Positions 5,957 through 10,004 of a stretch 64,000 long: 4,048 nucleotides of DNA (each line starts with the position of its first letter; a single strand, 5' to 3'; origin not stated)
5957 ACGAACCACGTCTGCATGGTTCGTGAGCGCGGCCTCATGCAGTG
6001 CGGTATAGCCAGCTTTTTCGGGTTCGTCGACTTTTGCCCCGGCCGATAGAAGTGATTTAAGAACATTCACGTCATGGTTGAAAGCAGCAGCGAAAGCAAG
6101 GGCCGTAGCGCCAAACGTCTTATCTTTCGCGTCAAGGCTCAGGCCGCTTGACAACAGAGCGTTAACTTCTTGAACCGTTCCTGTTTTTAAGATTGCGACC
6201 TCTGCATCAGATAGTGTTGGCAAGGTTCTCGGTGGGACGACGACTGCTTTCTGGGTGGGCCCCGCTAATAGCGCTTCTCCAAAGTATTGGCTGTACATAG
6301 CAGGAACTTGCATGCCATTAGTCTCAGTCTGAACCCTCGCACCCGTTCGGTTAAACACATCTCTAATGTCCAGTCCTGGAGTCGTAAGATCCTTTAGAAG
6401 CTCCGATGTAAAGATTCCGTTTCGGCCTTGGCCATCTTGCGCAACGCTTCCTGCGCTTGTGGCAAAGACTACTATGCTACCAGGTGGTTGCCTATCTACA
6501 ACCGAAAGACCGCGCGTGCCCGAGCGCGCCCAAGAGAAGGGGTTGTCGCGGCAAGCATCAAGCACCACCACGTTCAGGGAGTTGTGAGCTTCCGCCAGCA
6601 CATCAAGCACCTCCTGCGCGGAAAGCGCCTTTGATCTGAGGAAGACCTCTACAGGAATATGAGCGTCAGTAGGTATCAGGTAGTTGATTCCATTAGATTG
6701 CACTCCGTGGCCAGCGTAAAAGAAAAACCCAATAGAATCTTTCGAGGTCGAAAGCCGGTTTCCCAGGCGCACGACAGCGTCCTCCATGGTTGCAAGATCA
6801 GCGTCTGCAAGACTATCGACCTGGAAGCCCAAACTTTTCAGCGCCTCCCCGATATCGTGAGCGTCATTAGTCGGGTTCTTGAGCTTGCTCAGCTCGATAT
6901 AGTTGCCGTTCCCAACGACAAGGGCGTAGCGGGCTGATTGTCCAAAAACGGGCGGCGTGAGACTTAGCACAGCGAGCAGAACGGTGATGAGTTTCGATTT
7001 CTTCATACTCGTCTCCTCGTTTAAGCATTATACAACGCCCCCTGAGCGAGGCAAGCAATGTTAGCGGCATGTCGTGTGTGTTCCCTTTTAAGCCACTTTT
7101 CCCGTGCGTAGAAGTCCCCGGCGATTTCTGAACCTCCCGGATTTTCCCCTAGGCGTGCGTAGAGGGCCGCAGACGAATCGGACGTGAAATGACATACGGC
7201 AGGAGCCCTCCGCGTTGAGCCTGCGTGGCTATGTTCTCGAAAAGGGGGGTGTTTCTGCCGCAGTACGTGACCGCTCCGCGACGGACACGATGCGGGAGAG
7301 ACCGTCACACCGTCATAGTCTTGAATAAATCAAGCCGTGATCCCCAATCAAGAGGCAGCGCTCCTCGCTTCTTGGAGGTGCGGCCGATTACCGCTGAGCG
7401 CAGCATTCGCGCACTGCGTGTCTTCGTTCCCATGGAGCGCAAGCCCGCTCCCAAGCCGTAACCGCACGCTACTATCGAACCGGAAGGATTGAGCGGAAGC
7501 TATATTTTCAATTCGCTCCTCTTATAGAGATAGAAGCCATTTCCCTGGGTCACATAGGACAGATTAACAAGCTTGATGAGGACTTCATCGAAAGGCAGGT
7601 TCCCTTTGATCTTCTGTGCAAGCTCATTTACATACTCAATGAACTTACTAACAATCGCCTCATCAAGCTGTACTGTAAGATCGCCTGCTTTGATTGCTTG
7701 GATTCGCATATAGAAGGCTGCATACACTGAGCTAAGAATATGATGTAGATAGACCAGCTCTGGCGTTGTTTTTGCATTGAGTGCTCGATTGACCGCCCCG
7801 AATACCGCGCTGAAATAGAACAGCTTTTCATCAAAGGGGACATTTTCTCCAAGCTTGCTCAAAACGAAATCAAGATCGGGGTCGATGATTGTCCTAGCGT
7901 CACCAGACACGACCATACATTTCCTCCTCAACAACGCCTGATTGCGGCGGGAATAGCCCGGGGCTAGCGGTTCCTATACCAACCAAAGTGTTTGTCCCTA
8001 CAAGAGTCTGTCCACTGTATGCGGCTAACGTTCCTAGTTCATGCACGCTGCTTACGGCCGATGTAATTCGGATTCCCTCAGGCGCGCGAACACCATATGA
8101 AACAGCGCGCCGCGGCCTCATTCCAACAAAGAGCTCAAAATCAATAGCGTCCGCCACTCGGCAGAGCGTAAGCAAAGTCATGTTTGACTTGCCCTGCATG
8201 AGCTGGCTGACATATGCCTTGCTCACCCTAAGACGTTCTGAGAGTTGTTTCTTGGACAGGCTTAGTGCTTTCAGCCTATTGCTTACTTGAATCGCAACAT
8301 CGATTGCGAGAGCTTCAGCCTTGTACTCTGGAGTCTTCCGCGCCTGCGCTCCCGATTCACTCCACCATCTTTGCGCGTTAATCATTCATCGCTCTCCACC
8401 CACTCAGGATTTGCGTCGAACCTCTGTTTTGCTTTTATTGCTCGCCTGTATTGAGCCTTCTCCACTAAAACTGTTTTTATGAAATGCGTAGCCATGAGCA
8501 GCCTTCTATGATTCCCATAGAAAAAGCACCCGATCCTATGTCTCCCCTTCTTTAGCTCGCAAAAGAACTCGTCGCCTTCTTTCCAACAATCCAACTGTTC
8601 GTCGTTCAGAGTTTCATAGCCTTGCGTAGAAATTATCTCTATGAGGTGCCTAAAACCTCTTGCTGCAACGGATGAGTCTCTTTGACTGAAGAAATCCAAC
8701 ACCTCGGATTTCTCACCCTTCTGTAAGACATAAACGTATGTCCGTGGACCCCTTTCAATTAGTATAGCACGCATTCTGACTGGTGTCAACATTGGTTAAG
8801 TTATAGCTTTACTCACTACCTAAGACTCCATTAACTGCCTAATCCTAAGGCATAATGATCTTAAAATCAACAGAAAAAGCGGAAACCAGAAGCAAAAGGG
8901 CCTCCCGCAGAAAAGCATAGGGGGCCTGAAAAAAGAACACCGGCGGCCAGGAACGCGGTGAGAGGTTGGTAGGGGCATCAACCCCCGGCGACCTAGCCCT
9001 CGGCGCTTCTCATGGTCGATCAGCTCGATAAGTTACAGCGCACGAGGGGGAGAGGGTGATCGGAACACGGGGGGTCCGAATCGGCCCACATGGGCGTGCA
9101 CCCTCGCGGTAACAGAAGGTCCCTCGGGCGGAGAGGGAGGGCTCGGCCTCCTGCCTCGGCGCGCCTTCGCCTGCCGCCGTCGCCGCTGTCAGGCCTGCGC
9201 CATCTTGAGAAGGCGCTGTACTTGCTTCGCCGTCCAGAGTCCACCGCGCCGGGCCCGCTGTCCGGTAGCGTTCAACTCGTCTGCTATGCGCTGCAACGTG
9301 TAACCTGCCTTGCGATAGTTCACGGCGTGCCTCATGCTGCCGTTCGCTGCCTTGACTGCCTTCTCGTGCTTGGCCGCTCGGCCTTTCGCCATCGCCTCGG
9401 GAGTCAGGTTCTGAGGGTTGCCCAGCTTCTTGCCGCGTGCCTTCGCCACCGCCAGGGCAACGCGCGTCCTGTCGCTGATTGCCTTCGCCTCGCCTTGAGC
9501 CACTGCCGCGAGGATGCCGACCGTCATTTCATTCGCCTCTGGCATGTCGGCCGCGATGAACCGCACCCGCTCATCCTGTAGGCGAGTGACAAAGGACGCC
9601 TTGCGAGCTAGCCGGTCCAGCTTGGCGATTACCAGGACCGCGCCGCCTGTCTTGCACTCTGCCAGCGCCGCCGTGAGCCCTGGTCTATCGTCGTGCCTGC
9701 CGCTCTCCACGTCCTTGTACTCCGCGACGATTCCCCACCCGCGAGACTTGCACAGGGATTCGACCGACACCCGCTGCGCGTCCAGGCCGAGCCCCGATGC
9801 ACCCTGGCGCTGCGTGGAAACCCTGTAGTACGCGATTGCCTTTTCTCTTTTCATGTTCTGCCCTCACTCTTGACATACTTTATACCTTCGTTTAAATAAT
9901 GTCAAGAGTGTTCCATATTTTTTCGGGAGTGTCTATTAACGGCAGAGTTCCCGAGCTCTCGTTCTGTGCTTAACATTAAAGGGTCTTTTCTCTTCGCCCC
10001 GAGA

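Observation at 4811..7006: Mobile-element-borne secreted caspase (C14) fused to about 13 ankyrin repeats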

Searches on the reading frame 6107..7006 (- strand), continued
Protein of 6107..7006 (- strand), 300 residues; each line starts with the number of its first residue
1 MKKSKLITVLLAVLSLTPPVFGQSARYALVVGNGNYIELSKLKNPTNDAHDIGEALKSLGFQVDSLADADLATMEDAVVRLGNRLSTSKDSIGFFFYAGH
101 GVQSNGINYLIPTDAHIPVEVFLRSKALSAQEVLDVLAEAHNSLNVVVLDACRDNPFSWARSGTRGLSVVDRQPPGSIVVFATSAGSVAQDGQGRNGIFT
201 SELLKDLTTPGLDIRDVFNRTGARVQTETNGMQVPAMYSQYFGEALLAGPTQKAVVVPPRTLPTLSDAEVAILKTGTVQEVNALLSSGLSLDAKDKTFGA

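Call 48: find_encoding_contigs(protein=P0029, flank=8000, max_places=2)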
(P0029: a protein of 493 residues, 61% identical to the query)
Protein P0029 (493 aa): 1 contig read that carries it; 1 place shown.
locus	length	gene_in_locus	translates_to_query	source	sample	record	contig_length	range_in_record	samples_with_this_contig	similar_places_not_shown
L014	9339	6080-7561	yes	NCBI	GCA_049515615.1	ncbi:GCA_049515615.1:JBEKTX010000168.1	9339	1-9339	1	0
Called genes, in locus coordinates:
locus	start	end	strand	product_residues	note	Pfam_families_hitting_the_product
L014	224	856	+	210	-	PF00072:Response_reg, PF00196:GerE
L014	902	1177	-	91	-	PF00581:Rhodanese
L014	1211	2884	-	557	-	PF01266:DAO (faint), PF07992:Pyr_redox_2, PF13738:Pyr_redox_3 (faint), PF00070:Pyr_redox, PF02852:Pyr_redox_dim, PF00581:Rhodanese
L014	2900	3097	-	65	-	PF11127:YgaP-like_TM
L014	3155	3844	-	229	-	PF00027:cNMP_binding, PF13545:HTH_Crp_2, PF13551:HTH_29 (faint), PF00325:Crp (weak)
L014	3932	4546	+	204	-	-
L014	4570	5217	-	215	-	PF00702:Hydrolase, PF12710:HAD, PF13419:HAD_2, PF13242:Hydrolase_like (weak)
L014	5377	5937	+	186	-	-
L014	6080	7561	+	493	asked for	PF12796:Ank_2, PF13606:Ank_3 (faint), PF13637:Ank_4 (faint), PF12796:Ank_2, PF13857:Ank_5, PF00023:Ank (weak), PF00656:Peptidase_C14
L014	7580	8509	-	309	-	-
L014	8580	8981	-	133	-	PF00578:AhpC-TSA, PF08534:Redoxin, PF13098:Thioredoxin_2 (weak), PF00085:Thioredoxin (weak), PF13905:Thioredoxin_8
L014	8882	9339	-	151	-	?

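Call 49: find_encoding_contigs(protein=P0019, flank=8000, max_places=2)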
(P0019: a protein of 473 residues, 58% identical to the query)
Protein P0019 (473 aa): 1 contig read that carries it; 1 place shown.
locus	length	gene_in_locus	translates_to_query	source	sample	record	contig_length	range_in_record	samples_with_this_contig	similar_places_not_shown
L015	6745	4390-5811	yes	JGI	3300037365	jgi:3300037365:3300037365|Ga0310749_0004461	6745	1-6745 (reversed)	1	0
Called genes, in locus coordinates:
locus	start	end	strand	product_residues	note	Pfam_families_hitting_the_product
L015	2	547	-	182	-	?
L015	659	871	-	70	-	PF07883:Cupin_2 (weak)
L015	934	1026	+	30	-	-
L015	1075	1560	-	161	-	PF02627:CMD (faint)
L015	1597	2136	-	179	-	PF12682:Flavodoxin_4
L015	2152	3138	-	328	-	PF00248:Aldo_ket_red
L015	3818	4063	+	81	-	PF00589:Phage_integrase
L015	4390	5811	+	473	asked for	PF00656:Peptidase_C14, PF12796:Ank_2 (weak), PF13606:Ank_3 (faint), PF13637:Ank_4 (faint), PF13857:Ank_5 (weak), PF00023:Ank (weak), PF12796:Ank_2, PF13857:Ank_5 (weak)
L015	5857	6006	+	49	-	-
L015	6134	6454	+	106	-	-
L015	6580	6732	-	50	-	-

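Call 50: search_protein_representatives(protein=window:6107-7006:-)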
Query: 300 residues. Proteins with E-value up to 0.001 (for the whole library): 42505; up to 1e-10: 30669; up to 1e-30: 12896. The best 150 are listed.
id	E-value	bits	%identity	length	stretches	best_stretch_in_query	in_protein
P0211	4.3e-128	442.9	50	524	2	25-247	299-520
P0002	2.6e-119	414.1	75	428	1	1-252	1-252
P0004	5.1e-117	406.6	70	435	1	2-266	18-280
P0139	9.5e-104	363.1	73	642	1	21-250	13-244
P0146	1.8e-101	355.6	65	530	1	8-267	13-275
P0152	3.3e-100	351.4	68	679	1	6-256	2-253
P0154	7.8e-100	350.2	65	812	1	24-270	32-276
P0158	1.8e-99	349.0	64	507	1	12-264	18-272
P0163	9.9e-99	346.6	62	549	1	11-268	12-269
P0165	2.4e-98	345.3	67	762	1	11-256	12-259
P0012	4.3e-98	344.5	63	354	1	24-269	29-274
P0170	1.9e-97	342.4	62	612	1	9-268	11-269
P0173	2.0e-97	342.3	63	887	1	5-264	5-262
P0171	2.6e-97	341.9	63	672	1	14-268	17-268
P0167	2.7e-97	341.9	64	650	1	11-268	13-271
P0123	3.1e-93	328.6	56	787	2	9-249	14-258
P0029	9.7e-93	326.9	62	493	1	16-251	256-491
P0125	1.4e-92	326.4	67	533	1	22-248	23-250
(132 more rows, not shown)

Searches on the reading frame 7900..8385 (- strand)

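Call 6: search_protein_families(library=pfam, proteins=[window:7900-8385:-], max_evalue=0.01)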
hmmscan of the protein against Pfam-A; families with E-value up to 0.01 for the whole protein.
window:7900-8385:- (161 aa): 4 families
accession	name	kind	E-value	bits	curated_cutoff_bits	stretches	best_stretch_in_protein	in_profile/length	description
PF01381.28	HTH_3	-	6.5e-07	29.7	23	1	37-82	4-49/55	Helix-turn-helix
PF13560.12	HTH_31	-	9.8e-05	23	27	1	42-82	14-55/64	Helix-turn-helix domain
PF13744.12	HTH_37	-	0.00022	21.4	27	1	31-87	20-77/80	Helix-turn-helix domain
PF13443.12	HTH_26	-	0.0039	17.9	22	1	36-82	4-51/63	Cro/C1-type HTH DNA-binding domain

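Call 47: search_protein_families(library=padloc, proteins=[window:7900-8385:-], max_evalue=0.01)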
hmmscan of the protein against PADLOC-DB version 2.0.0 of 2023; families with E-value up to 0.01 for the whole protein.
window:7900-8385:- (161 aa): 8 families
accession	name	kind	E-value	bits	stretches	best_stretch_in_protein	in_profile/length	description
PDLC04760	PDC-M64C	-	6.4e-07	27.7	1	26-87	23-84/93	-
PDLC02926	HTH_VI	-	1e-05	23.7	1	42-83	14-55/92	-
PDLC04761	PDC-M64C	-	0.00018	20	1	27-87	31-91/100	-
PDLC04758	PDC-M64B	-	0.00029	19.3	1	28-88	29-89/123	-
PDLC04762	PDC-M64C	-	0.00052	18.1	1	26-82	24-80/97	-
PDLC04775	PDC-M69A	-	0.0012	17.4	1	32-82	10-60/113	-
PDLC03666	Control_protein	-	0.0013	17.2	1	38-85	15-62/77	control protein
PDLC03955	RmrA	-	0.003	14.8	1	31-93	24-86/371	-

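Call 62: search_protein_families(library=phrogs, proteins=[window:7900-8385:-], max_evalue=0.001)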
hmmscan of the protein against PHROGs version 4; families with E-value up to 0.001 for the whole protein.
window:7900-8385:- (161 aa): 4 families
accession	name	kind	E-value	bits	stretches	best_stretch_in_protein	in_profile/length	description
phrog_1373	-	transcription regulation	5.4e-07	30.7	1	20-85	54-119/166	transcriptional regulator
phrog_2339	-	DNA, RNA and nucleotide metabolism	2.9e-05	25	1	15-89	14-86/98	HTH DNA binding protein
phrog_3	-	transcription regulation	6.1e-05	24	1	34-88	93-148/430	transcriptional repressor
phrog_8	-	transcription regulation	0.00019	22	1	38-81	166-208/346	transcriptional regulator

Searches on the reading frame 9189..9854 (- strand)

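Call 6: search_protein_families(library=pfam, proteins=[window:9189-9854:-], max_evalue=0.01)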
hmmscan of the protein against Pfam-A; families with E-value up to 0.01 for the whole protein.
window:9189-9854:- (221 aa): 3 families
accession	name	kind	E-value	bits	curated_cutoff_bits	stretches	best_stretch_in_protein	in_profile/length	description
PF00239.26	Resolvase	-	6.6e-27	94.8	23.3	1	6-143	1-145/145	Resolvase, N terminal domain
PF07508.19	Recombinase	-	0.00013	22.6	21.1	1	174-217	7-50/102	Recombinase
PF20552.4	HTH_62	-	0.0034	17.8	27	1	181-217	32-68/72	Recombinase-like helix-turn-helix domain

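Call 47: search_protein_families(library=padloc, proteins=[window:9189-9854:-], max_evalue=0.01)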
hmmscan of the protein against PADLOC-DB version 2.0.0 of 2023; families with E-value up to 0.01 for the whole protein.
window:9189-9854:- (221 aa): 0 families

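Call 62: search_protein_families(library=phrogs, proteins=[window:9189-9854:-], max_evalue=0.001)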
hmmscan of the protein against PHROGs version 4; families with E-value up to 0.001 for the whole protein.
window:9189-9854:- (221 aa): 3 families
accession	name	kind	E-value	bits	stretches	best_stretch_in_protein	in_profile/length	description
phrog_125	-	DNA, RNA and nucleotide metabolism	1.1e-34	121.1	1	2-218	18-202/254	DNA invertase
phrog_95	-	integration and excision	1.2e-30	107.7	1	1-217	85-309/651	integrase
phrog_6620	-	integration and excision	3.8e-05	24.3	1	3-85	55-134/201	transposase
